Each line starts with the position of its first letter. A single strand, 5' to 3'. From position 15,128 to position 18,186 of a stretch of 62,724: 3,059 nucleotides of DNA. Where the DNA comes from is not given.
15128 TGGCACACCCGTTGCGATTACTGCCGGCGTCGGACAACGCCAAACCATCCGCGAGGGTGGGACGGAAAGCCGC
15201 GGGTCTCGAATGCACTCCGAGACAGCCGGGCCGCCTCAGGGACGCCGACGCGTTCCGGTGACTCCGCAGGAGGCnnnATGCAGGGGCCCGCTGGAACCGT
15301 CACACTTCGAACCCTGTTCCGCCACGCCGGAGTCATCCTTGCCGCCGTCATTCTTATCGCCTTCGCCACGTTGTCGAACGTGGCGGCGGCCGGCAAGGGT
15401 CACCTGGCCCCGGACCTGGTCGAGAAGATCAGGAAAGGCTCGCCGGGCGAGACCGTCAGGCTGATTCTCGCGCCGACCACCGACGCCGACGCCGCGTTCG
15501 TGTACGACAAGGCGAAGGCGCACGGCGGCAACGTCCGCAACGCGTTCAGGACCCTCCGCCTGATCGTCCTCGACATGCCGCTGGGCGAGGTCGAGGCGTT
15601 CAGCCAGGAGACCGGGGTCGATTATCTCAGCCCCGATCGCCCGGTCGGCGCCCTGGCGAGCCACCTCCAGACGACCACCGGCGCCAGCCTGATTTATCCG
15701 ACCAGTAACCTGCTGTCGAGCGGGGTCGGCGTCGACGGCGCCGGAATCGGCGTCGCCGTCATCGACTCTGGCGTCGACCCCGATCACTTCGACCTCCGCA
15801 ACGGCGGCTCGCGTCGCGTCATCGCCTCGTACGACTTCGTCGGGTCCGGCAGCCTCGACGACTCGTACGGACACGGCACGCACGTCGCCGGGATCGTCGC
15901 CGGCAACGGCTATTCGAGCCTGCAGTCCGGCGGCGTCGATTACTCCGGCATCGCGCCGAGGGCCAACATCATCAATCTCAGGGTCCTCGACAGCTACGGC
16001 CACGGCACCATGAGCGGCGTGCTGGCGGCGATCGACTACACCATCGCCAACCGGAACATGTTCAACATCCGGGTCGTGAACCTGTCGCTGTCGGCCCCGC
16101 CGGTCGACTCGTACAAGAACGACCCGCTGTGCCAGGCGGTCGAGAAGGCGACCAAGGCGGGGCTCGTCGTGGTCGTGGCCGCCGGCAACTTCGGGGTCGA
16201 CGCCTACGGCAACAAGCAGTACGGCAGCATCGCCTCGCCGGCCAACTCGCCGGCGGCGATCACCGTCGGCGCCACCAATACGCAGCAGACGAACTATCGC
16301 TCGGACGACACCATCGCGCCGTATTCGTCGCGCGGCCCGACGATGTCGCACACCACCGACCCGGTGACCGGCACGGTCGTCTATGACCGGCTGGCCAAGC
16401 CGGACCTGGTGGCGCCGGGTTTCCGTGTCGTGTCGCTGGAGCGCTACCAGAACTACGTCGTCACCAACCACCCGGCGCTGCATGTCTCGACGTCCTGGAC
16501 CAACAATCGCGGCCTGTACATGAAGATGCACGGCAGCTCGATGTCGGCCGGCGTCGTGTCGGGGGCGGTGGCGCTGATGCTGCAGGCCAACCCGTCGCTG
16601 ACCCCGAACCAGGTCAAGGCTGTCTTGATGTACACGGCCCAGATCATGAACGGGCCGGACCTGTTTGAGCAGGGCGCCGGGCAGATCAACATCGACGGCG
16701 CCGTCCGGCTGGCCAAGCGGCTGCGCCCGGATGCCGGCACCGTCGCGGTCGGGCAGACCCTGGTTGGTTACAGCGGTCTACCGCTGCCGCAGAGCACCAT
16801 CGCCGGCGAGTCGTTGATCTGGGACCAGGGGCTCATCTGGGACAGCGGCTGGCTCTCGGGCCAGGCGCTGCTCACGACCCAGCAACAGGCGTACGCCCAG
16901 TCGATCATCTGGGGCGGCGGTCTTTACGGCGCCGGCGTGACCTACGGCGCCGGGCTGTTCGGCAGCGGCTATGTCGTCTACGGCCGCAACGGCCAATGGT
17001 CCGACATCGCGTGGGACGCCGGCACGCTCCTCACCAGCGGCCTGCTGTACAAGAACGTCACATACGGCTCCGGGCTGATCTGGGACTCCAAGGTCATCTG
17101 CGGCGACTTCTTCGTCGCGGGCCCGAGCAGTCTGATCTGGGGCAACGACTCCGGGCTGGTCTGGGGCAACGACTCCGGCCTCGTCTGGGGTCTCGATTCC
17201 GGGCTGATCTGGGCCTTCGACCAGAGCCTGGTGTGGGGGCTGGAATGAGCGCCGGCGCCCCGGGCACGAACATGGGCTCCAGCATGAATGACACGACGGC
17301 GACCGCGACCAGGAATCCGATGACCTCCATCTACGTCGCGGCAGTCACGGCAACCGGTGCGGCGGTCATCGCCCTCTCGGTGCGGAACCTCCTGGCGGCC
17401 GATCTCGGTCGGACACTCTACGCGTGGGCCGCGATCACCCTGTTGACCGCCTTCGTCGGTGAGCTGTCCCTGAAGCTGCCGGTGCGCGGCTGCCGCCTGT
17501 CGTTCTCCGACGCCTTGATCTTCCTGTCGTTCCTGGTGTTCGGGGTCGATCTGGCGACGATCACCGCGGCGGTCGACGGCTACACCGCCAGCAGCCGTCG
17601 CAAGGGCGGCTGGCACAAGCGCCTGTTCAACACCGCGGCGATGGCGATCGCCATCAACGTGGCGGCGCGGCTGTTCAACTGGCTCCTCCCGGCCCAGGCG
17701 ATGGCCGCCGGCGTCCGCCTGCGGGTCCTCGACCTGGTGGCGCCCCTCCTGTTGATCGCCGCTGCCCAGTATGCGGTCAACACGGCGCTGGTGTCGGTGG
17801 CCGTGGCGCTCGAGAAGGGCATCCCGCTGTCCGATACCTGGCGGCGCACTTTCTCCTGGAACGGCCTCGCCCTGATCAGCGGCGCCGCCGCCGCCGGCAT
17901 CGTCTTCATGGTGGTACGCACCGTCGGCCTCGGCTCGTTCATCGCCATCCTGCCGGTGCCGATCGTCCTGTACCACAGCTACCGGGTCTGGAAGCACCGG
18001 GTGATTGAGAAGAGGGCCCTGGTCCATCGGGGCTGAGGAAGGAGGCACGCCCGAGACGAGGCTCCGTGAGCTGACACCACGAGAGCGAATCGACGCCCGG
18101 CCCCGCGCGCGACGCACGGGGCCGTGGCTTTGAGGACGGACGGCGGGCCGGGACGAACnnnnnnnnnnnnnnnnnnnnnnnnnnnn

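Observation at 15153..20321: Possible autoregulatory c-di-GMP circuit: riboswitch, protease, membrane module and HD-GYP/GAF/GGDEF enzyme in one transcription unit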

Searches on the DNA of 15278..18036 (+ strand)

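Call 28: search_rna_families(sources=[L081, L082, L083, L084, L085, L086, L087, L088, L089, L090, L091, L092, L093, L094, L095], threshold=gathering, show_alignments=3)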
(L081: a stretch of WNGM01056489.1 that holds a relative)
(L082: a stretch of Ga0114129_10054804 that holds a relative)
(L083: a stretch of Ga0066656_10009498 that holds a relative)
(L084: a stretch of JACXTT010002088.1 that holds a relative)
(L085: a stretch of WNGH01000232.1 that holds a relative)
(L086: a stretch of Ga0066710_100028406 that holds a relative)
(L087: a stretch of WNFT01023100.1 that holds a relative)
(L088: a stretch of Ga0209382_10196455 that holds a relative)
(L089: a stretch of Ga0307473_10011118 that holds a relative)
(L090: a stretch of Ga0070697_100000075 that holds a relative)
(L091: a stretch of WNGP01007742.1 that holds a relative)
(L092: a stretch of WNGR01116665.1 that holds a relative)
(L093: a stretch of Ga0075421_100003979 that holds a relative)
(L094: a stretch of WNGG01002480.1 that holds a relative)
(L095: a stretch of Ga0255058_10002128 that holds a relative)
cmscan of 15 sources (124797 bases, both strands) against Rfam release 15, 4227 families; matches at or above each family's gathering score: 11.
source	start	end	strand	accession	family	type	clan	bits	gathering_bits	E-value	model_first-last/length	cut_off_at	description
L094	5726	5800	+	RF03167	c-di-GMP-I-GGC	Cis-reg; riboswitch;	CL00126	64.2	59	1.4e-12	1-80/80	no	c-di-GMP-I-GGC riboswitch aptamer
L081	1262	1337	+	RF03167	c-di-GMP-I-GGC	Cis-reg; riboswitch;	CL00126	64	59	1.6e-12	1-80/80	no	c-di-GMP-I-GGC riboswitch aptamer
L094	2406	2481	+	RF03167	c-di-GMP-I-GGC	Cis-reg; riboswitch;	CL00126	64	59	1.6e-12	1-80/80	no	c-di-GMP-I-GGC riboswitch aptamer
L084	5832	5906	+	RF03167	c-di-GMP-I-GGC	Cis-reg; riboswitch;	CL00126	63.5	59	2.3e-12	1-80/80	no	c-di-GMP-I-GGC riboswitch aptamer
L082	1581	1655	+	RF03167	c-di-GMP-I-GGC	Cis-reg; riboswitch;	CL00126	63.2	59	2.8e-12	1-80/80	no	c-di-GMP-I-GGC riboswitch aptamer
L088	437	511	+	RF03167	c-di-GMP-I-GGC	Cis-reg; riboswitch;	CL00126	63.2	59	2.8e-12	1-80/80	no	c-di-GMP-I-GGC riboswitch aptamer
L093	2237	2311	+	RF03167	c-di-GMP-I-GGC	Cis-reg; riboswitch;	CL00126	63.2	59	2.8e-12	1-80/80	no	c-di-GMP-I-GGC riboswitch aptamer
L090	5826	5900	+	RF03167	c-di-GMP-I-GGC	Cis-reg; riboswitch;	CL00126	62.8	59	3.6e-12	1-80/80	no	c-di-GMP-I-GGC riboswitch aptamer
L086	3223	3302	+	RF03167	c-di-GMP-I-GGC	Cis-reg; riboswitch;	CL00126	60.6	59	1.6e-11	1-80/80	no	c-di-GMP-I-GGC riboswitch aptamer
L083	2557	2631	+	RF03167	c-di-GMP-I-GGC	Cis-reg; riboswitch;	CL00126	59.3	59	3.7e-11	1-80/80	no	c-di-GMP-I-GGC riboswitch aptamer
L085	5234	5313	+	RF03167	c-di-GMP-I-GGC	Cis-reg; riboswitch;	CL00126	59.3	59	3.7e-11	1-80/80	no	c-di-GMP-I-GGC riboswitch aptamer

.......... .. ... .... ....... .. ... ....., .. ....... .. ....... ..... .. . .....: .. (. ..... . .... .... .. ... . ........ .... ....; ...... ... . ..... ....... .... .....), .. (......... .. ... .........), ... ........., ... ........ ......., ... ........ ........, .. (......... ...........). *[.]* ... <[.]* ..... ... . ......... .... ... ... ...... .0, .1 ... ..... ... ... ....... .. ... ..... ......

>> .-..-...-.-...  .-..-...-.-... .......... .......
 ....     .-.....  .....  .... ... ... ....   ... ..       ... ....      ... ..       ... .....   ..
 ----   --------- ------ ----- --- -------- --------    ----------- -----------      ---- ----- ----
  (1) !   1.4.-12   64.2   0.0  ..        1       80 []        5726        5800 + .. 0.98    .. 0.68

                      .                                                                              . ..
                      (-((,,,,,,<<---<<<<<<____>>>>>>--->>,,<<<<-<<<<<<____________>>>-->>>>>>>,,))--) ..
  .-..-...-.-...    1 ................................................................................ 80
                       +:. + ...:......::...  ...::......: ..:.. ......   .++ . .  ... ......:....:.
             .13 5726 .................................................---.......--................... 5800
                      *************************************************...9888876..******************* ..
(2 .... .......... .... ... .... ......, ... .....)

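Call 45: search_rna_families(sources=[L096, L097, L098, L099], threshold=gathering, show_alignments=2)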
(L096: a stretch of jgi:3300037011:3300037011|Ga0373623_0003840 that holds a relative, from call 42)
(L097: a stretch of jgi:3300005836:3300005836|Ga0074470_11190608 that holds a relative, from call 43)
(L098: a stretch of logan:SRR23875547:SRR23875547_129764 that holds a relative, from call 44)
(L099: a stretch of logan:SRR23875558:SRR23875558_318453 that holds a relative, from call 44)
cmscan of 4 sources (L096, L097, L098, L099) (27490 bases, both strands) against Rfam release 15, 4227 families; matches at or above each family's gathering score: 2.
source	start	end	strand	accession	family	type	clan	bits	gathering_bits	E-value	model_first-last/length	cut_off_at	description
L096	4922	4996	+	RF03167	c-di-GMP-I-GGC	Cis-reg; riboswitch;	CL00126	67.1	59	4.7e-14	1-80/80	no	c-di-GMP-I-GGC riboswitch aptamer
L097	4900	4974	+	RF03167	c-di-GMP-I-GGC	Cis-reg; riboswitch;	CL00126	65.1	59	1.8e-13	1-80/80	no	c-di-GMP-I-GGC riboswitch aptamer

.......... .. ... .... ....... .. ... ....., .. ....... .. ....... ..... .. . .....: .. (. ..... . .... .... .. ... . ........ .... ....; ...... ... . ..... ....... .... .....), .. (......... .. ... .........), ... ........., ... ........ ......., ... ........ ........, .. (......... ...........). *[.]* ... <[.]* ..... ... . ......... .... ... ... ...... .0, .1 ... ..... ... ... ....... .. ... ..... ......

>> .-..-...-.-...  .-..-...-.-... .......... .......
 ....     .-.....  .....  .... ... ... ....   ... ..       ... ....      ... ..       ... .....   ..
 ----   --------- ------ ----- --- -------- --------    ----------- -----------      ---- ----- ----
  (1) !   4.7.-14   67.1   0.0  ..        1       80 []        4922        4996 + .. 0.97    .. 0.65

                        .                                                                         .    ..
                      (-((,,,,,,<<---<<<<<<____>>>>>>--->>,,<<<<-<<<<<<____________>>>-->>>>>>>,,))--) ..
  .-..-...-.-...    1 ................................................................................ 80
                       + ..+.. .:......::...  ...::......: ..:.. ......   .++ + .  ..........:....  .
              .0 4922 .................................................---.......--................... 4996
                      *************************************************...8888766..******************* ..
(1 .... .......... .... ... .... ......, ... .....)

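Call 76: search_rna_families(sources=[L100, L101], threshold=evalue, max_evalue=1)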
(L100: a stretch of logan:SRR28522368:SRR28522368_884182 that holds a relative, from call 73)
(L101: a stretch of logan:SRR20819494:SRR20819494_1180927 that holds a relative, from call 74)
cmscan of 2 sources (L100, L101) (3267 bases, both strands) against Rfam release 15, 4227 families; matches with E-value up to 1: 0.
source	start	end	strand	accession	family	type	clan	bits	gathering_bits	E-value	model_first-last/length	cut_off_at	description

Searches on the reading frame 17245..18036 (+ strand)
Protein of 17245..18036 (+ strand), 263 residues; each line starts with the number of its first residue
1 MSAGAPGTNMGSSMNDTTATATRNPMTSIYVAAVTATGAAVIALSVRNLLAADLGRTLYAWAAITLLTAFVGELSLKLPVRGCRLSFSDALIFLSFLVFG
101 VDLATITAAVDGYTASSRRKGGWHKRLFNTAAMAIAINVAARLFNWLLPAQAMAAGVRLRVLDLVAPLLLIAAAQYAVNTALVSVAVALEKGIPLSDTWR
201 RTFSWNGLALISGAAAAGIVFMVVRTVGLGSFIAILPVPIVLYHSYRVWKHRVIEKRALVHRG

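Call 4: search_protein_families(library=pfam, proteins=[window:17245-18036:+], max_evalue=0.01)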
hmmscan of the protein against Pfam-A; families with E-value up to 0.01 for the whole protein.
window:17245-18036:+ (263 aa): 1 family
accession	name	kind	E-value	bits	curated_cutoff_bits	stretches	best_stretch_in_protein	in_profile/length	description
PF20972.2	MASE9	-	1.3e-05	25.7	24.3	1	124-242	87-190/203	MASE9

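Call 41: find_homologous_proteins(query=window:17245-18036:+, max_evalue=0.001)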
Query window:17245-18036:+ (263 aa): 6 proteins with E <= 0.001 among 8000 candidates.
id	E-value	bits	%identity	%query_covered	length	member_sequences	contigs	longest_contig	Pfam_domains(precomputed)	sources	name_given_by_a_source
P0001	2.6e-159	546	100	100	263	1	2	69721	PF20972.3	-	-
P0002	4.2e-130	450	88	93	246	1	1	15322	PF20972.3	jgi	jgi:hypothetical protein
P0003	2.1e-129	448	83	100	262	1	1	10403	PF20972.3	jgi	-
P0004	1.2e-102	361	63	100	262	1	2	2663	-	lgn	-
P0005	7.9e-56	207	47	81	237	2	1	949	PF20972.3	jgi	-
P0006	2.4e-39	153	42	79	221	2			-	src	-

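Call 42: find_encoding_contigs(protein=P0002, flank=7000, max_places=3)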
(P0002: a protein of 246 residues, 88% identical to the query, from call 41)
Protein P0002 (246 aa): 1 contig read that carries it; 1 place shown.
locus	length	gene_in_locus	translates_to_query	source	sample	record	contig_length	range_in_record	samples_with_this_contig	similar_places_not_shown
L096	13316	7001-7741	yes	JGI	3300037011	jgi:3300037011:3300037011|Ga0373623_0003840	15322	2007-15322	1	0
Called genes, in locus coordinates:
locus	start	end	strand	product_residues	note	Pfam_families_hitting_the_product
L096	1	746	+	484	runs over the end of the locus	PF00535:Glycos_transf_2, PF13641:Glyco_tranf_2_3, PF03142:Chitin_synth_2 (faint), PF13632:Glyco_trans_2_3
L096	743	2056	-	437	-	PF08245:Mur_ligase_M (weak), PF02875:Mur_ligase_C, PF27239:FOL3_C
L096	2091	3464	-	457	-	PF07690:MFS_1, PF00083:Sugar_tr, PF07690:MFS_1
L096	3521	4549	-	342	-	PF17848:Zn_ribbon_ACC, PF01039:Carboxyl_trans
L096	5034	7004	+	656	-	PF00082:Peptidase_S8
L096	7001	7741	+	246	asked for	PF20972:MASE9 (weak)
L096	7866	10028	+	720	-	PF13487:HD_5, PF01966:HD, PF01590:GAF (weak), PF13185:GAF_2, PF13492:GAF_3 (weak), PF00990:GGDEF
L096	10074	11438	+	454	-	PF00245:Alk_phosphatase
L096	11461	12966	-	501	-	PF00950:ABC-3, PF01032:FecCD, PF03130:HEAT_PBS (faint), PF02985:HEAT (faint), PF13646:HEAT_2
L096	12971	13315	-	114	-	?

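Call 43: find_encoding_contigs(protein=P0003, flank=7000, max_places=3)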
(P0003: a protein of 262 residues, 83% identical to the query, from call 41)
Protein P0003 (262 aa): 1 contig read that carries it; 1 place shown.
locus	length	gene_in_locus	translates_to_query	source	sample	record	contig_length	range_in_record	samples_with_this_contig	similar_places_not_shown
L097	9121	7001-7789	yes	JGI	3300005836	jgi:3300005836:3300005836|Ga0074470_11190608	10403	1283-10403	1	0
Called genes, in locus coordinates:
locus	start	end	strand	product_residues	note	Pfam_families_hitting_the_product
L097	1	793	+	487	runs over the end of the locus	PF00535:Glycos_transf_2, PF13641:Glyco_tranf_2_3, PF13632:Glyco_trans_2_3, PF03142:Chitin_synth_2 (weak)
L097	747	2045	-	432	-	PF08245:Mur_ligase_M (weak), PF02875:Mur_ligase_C, PF27239:FOL3_C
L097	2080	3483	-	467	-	PF07690:MFS_1, PF00083:Sugar_tr, PF07690:MFS_1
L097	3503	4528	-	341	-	PF17848:Zn_ribbon_ACC, PF01039:Carboxyl_trans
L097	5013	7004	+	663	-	PF00082:Peptidase_S8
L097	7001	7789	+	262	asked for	PF20972:MASE9 (weak)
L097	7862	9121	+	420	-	?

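Call 44: find_encoding_contigs(protein=P0004, flank=7000, max_places=3)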
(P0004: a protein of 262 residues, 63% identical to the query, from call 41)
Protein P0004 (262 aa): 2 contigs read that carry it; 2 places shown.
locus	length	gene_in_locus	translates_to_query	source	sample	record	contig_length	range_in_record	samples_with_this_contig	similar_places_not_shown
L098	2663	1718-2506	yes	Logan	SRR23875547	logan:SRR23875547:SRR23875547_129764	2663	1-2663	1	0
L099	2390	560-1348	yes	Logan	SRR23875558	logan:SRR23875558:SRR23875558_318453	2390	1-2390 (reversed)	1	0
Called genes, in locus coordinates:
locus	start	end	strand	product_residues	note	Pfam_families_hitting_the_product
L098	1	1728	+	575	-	?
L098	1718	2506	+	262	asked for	-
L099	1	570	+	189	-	?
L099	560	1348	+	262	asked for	-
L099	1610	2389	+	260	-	?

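Call 48: search_protein_families(library=ncbifam, proteins=[window:17245-18036:+], max_evalue=0.01)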
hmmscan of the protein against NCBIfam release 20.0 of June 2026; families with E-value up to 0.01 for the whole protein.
window:17245-18036:+ (263 aa): 0 families

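Call 58: find_encoding_contigs(protein=P0001, flank=10000, max_places=2)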
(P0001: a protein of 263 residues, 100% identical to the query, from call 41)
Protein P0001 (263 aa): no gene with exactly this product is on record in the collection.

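Call 72: search_protein_representatives(protein=window:17245-18036:+)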
Query: 263 residues. Proteins with E-value up to 0.001 (for the whole library): 1015; up to 1e-10: 292; up to 1e-30: 13. The best 150 are listed.
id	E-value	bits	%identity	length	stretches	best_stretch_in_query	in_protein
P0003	6.7e-130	448.1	84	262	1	1-263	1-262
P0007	7.2e-56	205.8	45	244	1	27-258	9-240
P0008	3.5e-55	203.5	45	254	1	19-256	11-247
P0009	2.0e-54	201.1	45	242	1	23-252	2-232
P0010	4.5e-53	196.6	47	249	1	24-243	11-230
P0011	1.7e-49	184.9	43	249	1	17-257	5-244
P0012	1.4e-46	175.4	41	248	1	24-250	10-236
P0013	5.0e-45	170.3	43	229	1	36-256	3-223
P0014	3.5e-44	167.5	41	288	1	28-253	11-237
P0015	7.7e-43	163.1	45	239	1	24-253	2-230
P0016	3.7e-39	151.1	38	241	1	27-253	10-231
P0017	1.9e-36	142.2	40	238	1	21-247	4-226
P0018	6.5e-36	140.4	28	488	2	27-245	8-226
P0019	2.9e-28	115.4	45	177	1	27-155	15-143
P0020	3.8e-27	111.7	41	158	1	26-179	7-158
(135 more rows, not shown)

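Call 73: find_encoding_contigs(protein=P0016, flank=6000, max_places=3)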
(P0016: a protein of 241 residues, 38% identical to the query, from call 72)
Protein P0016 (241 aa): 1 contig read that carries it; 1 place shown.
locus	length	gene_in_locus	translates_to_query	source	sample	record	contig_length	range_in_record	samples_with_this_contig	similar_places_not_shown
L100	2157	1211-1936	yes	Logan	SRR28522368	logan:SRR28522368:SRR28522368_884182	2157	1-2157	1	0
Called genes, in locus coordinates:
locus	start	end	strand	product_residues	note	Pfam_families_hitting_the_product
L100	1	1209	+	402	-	?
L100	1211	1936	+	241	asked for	PF07155:ECF-ribofla_trS (weak)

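Call 74: find_encoding_contigs(protein=P0012, flank=6000, max_places=3)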
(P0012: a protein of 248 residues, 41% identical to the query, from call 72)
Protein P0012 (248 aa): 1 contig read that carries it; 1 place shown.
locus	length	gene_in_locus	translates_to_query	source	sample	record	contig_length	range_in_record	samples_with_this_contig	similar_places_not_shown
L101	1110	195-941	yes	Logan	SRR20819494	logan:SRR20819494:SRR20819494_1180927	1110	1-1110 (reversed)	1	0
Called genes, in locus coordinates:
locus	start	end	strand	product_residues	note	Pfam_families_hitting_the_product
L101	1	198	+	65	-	?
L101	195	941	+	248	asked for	-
